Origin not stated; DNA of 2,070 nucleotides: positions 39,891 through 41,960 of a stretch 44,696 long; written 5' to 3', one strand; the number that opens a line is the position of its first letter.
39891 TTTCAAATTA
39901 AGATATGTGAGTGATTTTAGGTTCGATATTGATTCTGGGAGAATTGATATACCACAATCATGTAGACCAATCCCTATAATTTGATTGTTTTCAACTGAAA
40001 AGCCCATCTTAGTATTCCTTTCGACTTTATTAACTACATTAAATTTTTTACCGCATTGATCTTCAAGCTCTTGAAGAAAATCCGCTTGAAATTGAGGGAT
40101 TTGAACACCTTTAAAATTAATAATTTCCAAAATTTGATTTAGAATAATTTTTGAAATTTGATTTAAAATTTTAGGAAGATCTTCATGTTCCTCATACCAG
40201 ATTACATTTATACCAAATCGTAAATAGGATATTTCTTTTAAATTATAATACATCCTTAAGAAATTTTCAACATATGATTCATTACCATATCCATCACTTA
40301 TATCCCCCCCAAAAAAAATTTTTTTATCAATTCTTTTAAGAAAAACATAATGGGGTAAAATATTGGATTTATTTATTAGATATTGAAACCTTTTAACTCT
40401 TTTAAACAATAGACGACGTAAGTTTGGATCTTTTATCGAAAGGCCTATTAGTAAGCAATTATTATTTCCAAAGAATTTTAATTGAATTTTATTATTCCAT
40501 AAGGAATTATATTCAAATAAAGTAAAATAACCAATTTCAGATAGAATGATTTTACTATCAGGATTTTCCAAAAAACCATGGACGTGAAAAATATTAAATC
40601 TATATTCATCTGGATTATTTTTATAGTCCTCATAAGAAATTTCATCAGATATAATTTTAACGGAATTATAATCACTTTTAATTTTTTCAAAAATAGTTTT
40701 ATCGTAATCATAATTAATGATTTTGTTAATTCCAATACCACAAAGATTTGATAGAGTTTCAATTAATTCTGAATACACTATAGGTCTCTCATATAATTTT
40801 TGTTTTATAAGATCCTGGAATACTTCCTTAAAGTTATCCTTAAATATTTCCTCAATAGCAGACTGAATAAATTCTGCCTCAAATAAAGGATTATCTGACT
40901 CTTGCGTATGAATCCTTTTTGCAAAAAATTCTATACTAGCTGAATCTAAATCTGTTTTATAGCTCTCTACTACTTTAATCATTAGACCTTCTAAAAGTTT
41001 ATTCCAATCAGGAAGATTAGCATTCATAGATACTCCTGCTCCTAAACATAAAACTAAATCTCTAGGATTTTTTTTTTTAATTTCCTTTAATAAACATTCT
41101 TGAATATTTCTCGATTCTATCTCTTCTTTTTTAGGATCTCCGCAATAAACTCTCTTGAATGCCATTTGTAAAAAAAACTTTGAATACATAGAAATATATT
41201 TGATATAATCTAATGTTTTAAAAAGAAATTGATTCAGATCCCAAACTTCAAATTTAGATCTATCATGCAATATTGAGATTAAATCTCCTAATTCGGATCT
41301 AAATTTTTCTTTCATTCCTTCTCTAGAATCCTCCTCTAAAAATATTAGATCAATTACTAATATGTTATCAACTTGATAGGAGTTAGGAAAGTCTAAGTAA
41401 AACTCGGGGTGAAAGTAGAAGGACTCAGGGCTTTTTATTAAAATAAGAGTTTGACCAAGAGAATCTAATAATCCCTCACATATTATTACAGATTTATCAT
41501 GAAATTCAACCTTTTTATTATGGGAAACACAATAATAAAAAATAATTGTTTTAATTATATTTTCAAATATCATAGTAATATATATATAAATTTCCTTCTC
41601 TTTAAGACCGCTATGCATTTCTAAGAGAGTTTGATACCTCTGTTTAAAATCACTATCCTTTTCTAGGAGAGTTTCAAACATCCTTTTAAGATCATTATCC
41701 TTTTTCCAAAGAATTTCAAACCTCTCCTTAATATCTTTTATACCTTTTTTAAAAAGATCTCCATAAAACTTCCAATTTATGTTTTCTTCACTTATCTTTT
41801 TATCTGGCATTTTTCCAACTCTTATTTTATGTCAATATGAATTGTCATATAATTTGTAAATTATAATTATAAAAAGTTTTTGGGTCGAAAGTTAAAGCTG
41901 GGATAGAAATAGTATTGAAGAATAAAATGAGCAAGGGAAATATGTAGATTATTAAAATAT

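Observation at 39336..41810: SIR2_2 NADase-type domain fused directly to an LRR array with no NTPase: candidate single-protein archaeal immune sensor-effector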

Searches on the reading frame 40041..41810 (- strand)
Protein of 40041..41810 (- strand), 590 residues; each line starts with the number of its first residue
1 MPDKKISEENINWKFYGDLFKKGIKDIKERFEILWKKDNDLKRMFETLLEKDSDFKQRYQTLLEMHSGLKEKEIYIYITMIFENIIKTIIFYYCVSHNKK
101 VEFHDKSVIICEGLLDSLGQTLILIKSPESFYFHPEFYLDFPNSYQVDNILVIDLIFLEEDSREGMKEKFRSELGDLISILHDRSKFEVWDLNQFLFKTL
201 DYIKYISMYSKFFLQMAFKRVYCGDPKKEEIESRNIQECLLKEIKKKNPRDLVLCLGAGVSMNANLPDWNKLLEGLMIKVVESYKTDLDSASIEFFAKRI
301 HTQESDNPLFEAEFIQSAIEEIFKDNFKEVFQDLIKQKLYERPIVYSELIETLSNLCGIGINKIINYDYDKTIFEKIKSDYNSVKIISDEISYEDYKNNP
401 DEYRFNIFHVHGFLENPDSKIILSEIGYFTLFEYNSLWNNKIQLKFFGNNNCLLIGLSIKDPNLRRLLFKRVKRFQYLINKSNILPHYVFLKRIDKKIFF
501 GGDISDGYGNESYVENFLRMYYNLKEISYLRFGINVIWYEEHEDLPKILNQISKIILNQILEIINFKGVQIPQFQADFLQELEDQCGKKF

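Call 11: find_homologous_proteins(query=window:40041-41810:-, max_evalue=0.001)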
Query window:40041-41810:- (590 aa): 195 proteins with E <= 0.001 among 8000 candidates; the best 120 are listed.
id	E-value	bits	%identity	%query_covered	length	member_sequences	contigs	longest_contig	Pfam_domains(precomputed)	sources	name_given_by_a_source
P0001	0.0e+0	1264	96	100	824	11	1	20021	PF23598.2,PF13289.13,PF00560.40,PF12799.14,PF13855.13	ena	-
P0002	6.5e-69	251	34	80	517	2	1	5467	PF13289.13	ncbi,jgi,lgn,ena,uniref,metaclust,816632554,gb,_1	ncbi:hypothetical protein LCGC14_1591080 [marine sediment metagenome]|uniref:Uncharacterized protein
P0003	1.3e-58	217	31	80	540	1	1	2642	PF13289.13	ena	-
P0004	2.9e-49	186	35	62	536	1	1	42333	PF13289.13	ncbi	-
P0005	1.6e-39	154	32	62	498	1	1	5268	PF13289.13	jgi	jgi:hypothetical protein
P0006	6.6e-36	142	28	66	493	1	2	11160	PF13289.13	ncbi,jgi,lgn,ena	jgi:hypothetical protein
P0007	1.2e-35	141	32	51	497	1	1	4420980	PF13289.13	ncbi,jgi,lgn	jgi:hypothetical protein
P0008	7.7e-34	135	31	54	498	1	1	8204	PF13289.13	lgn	-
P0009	1.3e-33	135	31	63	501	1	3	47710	PF13289.13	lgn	-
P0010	4.8e-32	129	31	51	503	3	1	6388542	PF13289.13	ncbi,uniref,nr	ncbi:SIR2 family protein [Pseudomonas sp. COW5]|uniref:SIR2 family protein n=1 Tax=Pseudomonas sp. C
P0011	1.4e-31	128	35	53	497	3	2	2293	PF13289.13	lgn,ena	-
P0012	1.8e-31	128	32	51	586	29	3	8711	PF13289.13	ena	-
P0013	4.0e-31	126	29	72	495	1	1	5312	PF13289.13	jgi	-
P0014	4.8e-31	126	30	58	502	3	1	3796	PF13289.13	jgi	-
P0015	6.7e-31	126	30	58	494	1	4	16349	PF13289.13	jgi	jgi:hypothetical protein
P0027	4.8e-29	120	33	51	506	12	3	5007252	PF13289.13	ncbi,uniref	ncbi:SIR2 family protein [Serratia marcescens]|uniref:SIR2 family protein n=1 Tax=Serratia marcescen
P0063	6.6e-25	106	27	82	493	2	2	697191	PF13289.13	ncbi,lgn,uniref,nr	ncbi:SIR2 family protein [Clostridium botulinum]|uniref:SIR2 family protein n=1 Tax=Clostridium botu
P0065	9.8e-25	105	29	63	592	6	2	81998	PF13289.13,PF14338.13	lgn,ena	-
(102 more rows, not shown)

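Call 13: find_encoding_contigs(protein=P0001, flank=10000, max_places=4)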
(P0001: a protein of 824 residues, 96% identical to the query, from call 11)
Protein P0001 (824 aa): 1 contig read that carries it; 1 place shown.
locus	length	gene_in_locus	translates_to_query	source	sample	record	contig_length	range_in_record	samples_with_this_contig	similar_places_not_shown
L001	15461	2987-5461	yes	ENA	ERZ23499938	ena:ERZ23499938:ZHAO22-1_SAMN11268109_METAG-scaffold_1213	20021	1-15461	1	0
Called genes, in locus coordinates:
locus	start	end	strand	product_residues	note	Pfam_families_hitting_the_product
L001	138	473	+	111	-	-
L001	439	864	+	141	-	-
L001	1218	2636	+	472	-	-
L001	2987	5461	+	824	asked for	PF13289:SIR2_2, PF23598:LRR_14, PF13855:LRR_8, PF23598:LRR_14, PF13855:LRR_8, PF23598:LRR_14, PF12799:LRR_4, PF13855:LRR_8, +3 more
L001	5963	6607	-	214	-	-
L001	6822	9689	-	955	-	-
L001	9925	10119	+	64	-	-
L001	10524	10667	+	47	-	-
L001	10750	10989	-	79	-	-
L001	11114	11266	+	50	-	-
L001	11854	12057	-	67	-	-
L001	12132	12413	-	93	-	-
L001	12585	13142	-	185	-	PF00009:GTP_EFTU (faint), PF00025:Arf (weak), PF00071:Ras, PF01926:MMR_HSR1 (weak), PF08477:Roc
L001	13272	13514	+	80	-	-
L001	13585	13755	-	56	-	-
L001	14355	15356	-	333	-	-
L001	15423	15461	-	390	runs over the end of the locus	-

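Call 14: find_encoding_contigs(protein=P0004, flank=8000, max_places=3)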
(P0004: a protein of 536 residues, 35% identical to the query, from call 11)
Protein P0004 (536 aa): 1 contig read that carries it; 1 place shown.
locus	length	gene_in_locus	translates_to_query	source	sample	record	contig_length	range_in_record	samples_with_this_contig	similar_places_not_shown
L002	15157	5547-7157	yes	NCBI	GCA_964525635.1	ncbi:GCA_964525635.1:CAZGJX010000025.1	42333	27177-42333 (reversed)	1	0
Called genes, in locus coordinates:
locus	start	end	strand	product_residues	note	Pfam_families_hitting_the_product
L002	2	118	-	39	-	?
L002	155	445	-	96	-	PF06853:DUF1249 (weak), PF21849:DUF6908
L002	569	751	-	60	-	-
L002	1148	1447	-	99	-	-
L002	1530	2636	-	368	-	-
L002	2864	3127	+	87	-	-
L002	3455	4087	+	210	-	-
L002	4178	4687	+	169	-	-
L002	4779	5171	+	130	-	-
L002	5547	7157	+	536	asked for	PF13289:SIR2_2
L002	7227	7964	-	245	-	-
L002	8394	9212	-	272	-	-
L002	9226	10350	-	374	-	-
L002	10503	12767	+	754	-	PF02171:Piwi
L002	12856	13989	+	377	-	PF09376:NurA (faint)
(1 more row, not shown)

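Call 19: search_solved_structures(query=window:40041-41810:-, max_evalue=0.01, show_alignments=4)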
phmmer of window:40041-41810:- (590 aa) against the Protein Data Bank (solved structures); distinct sequences matched with E-value up to 0.01: 7.
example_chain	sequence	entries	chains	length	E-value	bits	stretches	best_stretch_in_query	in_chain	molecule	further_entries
8zsf_D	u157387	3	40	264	3.2e-09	39.2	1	368-493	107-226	Sir2 family NAD-dependent protein deacetylase | KomC, SIR2 domain protein, NADase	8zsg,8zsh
9xvc_H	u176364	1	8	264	2.6e-08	36.2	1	379-493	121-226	KomC(H146N), a SIR2-domain NADase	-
8zsi_E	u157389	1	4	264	4e-08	35.6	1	401-493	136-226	Sir2 family NAD-dependent protein deacetylase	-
9r3e_B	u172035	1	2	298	3.8e-07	32.4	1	240-490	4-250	Protein FAM118B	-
9r0p_B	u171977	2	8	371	5e-07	31.9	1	240-489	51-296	Protein FAM118B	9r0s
8wc0_A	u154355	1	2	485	0.0015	20.4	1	356-560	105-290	NAD(+) hydrolase ThsA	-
9v0g_E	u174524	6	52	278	0.003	19.5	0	367-470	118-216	NAD-dependent protein deacetylase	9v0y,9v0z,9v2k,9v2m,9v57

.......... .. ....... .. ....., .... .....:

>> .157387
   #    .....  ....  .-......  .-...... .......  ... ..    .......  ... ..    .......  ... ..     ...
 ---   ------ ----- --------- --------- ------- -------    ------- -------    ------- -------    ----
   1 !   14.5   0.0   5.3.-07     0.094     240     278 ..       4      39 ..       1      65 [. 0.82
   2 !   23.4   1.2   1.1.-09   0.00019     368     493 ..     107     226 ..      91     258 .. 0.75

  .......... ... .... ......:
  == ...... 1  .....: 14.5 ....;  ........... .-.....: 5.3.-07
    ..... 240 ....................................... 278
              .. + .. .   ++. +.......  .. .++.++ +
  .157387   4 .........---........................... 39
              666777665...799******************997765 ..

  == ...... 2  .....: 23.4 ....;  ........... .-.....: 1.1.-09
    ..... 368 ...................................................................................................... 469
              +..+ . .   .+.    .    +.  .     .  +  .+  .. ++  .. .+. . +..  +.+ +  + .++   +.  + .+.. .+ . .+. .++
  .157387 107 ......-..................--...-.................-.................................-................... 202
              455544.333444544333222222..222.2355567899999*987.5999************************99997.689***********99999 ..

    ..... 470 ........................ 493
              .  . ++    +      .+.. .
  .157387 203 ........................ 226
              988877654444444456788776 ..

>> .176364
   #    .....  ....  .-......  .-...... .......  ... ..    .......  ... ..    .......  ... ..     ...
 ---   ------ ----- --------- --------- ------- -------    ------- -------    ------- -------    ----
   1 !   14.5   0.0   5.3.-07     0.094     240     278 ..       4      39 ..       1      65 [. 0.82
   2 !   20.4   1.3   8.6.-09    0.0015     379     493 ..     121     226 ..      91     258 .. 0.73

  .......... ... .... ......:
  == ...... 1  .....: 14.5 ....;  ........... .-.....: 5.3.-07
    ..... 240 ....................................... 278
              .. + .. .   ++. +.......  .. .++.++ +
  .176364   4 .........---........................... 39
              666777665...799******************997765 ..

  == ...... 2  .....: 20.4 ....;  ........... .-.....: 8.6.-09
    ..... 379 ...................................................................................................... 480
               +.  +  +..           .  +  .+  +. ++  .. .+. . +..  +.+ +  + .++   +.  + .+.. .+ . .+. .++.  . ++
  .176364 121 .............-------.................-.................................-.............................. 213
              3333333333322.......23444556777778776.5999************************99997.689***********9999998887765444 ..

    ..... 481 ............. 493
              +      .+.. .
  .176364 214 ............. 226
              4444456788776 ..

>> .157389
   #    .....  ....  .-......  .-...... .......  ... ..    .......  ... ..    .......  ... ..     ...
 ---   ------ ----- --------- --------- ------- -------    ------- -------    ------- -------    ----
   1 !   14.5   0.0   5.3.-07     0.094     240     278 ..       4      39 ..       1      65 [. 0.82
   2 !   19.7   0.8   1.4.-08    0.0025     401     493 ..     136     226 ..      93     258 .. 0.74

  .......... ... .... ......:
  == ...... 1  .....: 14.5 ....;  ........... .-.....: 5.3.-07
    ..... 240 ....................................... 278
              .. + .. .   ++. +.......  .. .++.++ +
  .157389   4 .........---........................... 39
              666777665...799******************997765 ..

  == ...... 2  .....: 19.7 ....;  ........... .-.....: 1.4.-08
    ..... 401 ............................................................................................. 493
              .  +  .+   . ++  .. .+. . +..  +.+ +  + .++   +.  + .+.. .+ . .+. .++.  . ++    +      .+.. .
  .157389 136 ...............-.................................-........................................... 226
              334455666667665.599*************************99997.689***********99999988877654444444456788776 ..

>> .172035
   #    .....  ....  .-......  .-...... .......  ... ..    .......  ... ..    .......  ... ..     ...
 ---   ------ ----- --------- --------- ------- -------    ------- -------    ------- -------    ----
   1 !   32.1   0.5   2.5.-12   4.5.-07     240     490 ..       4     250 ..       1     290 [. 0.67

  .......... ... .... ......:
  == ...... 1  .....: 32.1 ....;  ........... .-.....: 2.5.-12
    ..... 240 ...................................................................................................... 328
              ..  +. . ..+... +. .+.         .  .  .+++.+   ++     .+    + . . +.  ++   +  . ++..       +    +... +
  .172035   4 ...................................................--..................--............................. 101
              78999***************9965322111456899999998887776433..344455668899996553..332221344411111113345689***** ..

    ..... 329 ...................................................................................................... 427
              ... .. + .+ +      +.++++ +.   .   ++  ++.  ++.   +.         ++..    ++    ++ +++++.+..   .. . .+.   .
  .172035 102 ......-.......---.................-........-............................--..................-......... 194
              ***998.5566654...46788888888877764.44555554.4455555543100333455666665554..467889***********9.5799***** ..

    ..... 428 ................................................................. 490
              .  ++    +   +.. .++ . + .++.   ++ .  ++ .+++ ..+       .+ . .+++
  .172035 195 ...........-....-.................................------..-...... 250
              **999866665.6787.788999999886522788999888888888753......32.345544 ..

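Call 60: find_related_loci(query=window:40041-41810:-, collection=genome_contigs, flank=6000)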
Query window:40041-41810:- (590 aa) in genome_contigs; peptide patterns used: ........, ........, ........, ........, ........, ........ (x = any residue, [..] = any of these).
77 stretches matched a pattern; 2 encode a relative of the query (tblastn E <= 1e-3); 2 distinct loci.
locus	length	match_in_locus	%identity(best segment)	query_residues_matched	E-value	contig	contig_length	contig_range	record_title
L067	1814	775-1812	98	1-346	0e+0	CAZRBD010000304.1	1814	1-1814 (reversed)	MAG TPA_asm: uncultured archaeon isolate SRP179991_co3_105 genome assembly, contig: NODE_39187_length_1814_cov_4.644116,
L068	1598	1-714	94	353-590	8e-160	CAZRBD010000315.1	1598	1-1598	MAG TPA_asm: uncultured archaeon isolate SRP179991_co3_105 genome assembly, contig: NODE_48504_length_1598_cov_4.156837,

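Call 71: find_encoding_contigs(protein=P0010, flank=8000, max_places=2)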
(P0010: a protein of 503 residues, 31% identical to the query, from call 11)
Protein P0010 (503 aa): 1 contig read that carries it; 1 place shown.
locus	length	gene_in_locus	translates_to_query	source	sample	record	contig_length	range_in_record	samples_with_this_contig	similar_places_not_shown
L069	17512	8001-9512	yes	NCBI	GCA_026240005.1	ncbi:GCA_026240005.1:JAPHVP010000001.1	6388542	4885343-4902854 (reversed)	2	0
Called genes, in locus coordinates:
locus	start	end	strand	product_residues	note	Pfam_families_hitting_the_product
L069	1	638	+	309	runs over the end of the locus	PF04909:Amidohydro_2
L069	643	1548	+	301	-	PF04909:Amidohydro_2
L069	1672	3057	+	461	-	PF20695:UbiD_N, PF01977:UbiD, PF20696:UbiD_C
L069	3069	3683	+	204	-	PF02441:Flavoprotein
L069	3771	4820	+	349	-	PF02492:cobW, PF07683:CobW_C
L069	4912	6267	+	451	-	PF00860:Xan_ur_permease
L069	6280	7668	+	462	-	PF01979:Amidohydro_1, PF07969:Amidohydro_3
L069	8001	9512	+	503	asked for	PF13289:SIR2_2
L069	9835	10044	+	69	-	-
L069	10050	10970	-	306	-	-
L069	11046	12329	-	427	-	PF04389:Peptidase_M28 (weak), PF01546:Peptidase_M20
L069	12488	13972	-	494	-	PF02133:Transp_cyt_pur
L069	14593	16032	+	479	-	PF01979:Amidohydro_1, PF07969:Amidohydro_3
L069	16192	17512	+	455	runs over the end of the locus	PF14691:Fer4_20, PF00070:Pyr_redox (faint), PF00890:FAD_binding_2 (weak), PF01266:DAO (faint), PF07992:Pyr_redox_2, PF01593:Amino_oxidase (faint), PF13450:NAD_binding_8, PF13738:Pyr_redox_3 (weak)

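Call 72: find_encoding_contigs(protein=P0027, flank=8000, max_places=2)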
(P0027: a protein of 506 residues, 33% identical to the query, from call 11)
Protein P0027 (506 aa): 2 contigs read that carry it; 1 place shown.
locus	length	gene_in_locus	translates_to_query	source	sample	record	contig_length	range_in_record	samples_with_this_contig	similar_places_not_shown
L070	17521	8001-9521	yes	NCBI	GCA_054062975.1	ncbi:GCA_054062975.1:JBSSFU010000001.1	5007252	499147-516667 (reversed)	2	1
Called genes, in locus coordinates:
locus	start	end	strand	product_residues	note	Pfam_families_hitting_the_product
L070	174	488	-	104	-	-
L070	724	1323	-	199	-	PF00258:Flavodoxin_1, PF03358:FMN_red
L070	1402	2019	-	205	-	PF01810:LysE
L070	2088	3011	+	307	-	PF00126:HTH_1, PF03466:LysR_substrate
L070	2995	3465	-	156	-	PF13443:HTH_26, PF13560:HTH_31, PF01381:HTH_3, PF13239:2TM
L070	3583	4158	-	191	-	PF01381:HTH_3, PF13443:HTH_26 (weak), PF13560:HTH_31, PF07883:Cupin_2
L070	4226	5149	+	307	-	PF00892:EamA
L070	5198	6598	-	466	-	PF00324:AA_permease, PF13520:AA_permease_2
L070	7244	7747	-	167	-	PF09335:VTT_dom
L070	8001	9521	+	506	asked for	PF13289:SIR2_2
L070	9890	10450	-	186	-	-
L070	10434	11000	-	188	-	PF13302:Acetyltransf_3, PF13420:Acetyltransf_4 (weak), PF00583:Acetyltransf_1, PF08445:FR47 (weak)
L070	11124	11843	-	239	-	PF00378:ECH_1, PF16113:ECH_2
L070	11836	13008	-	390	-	PF06779:MFS_4 (weak), PF07690:MFS_1, PF12832:MFS_1_like, PF07690:MFS_1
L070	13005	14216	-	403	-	PF00155:Aminotran_1_2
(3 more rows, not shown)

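Call 73: find_encoding_contigs(protein=P0002, flank=8000, max_places=2)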
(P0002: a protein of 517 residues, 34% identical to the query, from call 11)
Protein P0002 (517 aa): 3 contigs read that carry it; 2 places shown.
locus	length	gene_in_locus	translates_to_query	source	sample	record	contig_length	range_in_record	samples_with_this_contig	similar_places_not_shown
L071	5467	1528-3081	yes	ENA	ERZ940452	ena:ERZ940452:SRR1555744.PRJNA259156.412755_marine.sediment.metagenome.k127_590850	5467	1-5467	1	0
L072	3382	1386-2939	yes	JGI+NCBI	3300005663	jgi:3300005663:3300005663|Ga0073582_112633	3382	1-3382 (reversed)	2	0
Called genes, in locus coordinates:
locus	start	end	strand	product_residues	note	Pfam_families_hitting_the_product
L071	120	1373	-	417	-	-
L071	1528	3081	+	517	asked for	PF13289:SIR2_2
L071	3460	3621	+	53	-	-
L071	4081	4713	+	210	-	-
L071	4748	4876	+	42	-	-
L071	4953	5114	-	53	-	-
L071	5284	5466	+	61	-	?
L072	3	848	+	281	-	?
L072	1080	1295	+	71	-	-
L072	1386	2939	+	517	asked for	PF13289:SIR2_2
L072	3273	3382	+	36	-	?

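Call 81: find_encoding_contigs(protein=P0463, flank=10000, max_places=2)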
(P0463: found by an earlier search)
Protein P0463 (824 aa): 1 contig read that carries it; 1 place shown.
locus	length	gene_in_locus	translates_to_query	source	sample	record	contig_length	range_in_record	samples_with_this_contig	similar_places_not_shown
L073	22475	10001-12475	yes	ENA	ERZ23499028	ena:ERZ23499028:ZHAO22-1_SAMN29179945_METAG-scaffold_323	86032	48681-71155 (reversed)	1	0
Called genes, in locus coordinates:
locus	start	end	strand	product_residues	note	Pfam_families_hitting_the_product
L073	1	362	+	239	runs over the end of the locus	PF00037:Fer4, PF12837:Fer4_6 (weak), PF12838:Fer4_7, PF13187:Fer4_9, PF00037:Fer4 (weak), PF12838:Fer4_7, PF13187:Fer4_9 (weak), PF00037:Fer4 (weak), +8 more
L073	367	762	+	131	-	PF01568:Molydop_binding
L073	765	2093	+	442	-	PF00384:Molybdopterin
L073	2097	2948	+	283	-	PF01493:GXGXG (faint)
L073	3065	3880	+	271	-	PF02634:FdhD-NarQ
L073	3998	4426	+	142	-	-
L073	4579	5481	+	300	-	PF12146:Hydrolase_4 (weak), PF00561:Abhydrolase_1, PF12697:Abhydrolase_6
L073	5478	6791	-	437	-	PF00919:UPF0004, PF04055:Radical_SAM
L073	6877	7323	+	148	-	PF12773:DZR (faint), PF17032:Zn_ribbon_15 (faint)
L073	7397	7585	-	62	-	-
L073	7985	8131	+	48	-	-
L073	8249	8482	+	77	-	-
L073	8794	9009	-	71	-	-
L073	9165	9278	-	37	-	-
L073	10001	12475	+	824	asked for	PF13289:SIR2_2, PF00560:LRR_1 (faint), PF13855:LRR_8 (weak), PF23598:LRR_14, PF12799:LRR_4 (weak), PF13855:LRR_8, PF12799:LRR_4, PF13855:LRR_8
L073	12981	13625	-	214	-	-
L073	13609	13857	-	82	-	-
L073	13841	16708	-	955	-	-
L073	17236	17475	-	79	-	-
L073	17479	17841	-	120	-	-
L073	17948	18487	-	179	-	-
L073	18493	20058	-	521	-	PF00025:Arf, PF00071:Ras, PF08477:Roc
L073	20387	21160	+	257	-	-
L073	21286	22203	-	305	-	-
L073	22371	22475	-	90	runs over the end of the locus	-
